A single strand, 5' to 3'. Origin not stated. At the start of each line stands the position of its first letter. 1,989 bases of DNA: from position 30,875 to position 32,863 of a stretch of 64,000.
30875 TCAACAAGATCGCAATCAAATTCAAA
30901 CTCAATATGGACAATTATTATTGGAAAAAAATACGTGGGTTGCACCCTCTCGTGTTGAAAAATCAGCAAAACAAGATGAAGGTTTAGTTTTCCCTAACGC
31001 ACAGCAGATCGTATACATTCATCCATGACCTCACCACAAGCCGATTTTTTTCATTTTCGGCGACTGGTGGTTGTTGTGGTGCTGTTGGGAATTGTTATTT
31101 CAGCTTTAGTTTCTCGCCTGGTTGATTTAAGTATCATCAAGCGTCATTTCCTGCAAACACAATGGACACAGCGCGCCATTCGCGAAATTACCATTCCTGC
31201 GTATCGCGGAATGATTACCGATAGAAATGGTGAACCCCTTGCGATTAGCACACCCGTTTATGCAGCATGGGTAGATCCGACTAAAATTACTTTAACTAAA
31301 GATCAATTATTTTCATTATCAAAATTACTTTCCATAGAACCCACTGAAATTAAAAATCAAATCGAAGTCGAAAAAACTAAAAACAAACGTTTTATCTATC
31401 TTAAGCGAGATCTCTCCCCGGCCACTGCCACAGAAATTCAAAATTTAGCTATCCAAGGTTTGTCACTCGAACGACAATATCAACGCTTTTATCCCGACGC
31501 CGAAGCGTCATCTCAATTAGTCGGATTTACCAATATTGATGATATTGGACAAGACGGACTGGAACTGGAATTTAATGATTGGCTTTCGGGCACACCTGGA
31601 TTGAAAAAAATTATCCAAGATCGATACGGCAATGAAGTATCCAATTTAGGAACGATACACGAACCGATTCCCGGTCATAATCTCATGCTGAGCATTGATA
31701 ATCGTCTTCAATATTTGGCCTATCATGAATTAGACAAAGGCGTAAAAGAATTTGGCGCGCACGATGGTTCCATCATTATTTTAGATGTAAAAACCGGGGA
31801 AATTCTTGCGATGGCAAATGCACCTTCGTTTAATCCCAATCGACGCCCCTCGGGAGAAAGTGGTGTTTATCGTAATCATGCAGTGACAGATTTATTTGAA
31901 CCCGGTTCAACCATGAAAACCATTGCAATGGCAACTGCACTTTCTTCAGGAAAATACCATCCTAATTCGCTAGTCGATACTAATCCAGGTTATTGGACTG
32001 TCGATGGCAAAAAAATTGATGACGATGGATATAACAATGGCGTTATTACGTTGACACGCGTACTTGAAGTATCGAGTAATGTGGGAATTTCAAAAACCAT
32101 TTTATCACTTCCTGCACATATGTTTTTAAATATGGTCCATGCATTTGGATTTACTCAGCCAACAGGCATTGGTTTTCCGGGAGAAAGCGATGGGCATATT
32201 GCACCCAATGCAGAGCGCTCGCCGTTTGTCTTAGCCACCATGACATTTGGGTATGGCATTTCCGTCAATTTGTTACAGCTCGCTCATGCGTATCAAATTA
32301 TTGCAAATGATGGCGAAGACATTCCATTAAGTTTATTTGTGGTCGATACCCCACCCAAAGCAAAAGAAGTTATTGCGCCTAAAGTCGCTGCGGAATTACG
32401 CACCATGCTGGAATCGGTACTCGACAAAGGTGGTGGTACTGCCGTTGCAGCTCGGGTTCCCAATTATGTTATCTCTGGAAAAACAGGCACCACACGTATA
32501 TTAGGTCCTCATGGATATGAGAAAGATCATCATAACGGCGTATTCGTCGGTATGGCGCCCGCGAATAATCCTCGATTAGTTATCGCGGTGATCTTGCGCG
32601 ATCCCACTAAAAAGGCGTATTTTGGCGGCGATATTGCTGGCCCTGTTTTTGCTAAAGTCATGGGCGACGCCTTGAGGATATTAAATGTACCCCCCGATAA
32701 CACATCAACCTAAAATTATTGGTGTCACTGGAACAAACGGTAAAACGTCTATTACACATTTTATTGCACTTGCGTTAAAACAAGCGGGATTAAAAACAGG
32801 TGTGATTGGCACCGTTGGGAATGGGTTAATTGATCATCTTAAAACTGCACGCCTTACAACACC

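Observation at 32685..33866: murE lacks the canonical N-terminal domain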

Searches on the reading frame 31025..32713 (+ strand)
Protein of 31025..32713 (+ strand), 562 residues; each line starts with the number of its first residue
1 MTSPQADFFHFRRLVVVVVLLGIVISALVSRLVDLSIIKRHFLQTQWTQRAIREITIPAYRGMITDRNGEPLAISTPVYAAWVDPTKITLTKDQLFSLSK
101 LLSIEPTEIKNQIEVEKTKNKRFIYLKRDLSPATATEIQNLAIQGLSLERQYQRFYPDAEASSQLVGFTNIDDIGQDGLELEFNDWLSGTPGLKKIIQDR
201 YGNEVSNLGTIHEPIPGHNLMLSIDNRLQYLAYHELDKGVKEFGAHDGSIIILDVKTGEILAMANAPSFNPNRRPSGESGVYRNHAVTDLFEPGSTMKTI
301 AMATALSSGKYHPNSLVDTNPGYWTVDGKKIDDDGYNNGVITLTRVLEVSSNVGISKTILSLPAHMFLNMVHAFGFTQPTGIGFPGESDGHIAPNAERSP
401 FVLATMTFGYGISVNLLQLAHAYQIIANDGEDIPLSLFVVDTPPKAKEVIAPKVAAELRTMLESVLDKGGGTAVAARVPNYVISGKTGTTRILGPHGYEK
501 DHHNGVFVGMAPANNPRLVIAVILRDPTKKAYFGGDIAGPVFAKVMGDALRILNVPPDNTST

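Call 3: search_protein_families(library=pfam, proteins=[window:31025-32713:+], max_evalue=0.01)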
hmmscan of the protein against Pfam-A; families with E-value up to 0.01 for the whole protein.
window:31025-32713:+ (562 aa): 3 families
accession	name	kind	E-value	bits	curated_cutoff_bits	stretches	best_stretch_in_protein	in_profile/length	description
PF00905.27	Transpeptidase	-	4.4e-75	253.1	22.1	1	248-546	1-298/299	Penicillin binding protein transpeptidase domain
PF03717.20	PBP_dimer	-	1.3e-25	91.3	24.4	1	57-207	2-178/180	Penicillin-binding Protein dimerisation domain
PF21922.1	PBP_dimer_2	-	0.00015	22.4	27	1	151-190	22-60/83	Penicillin binding protein A dimerisation domain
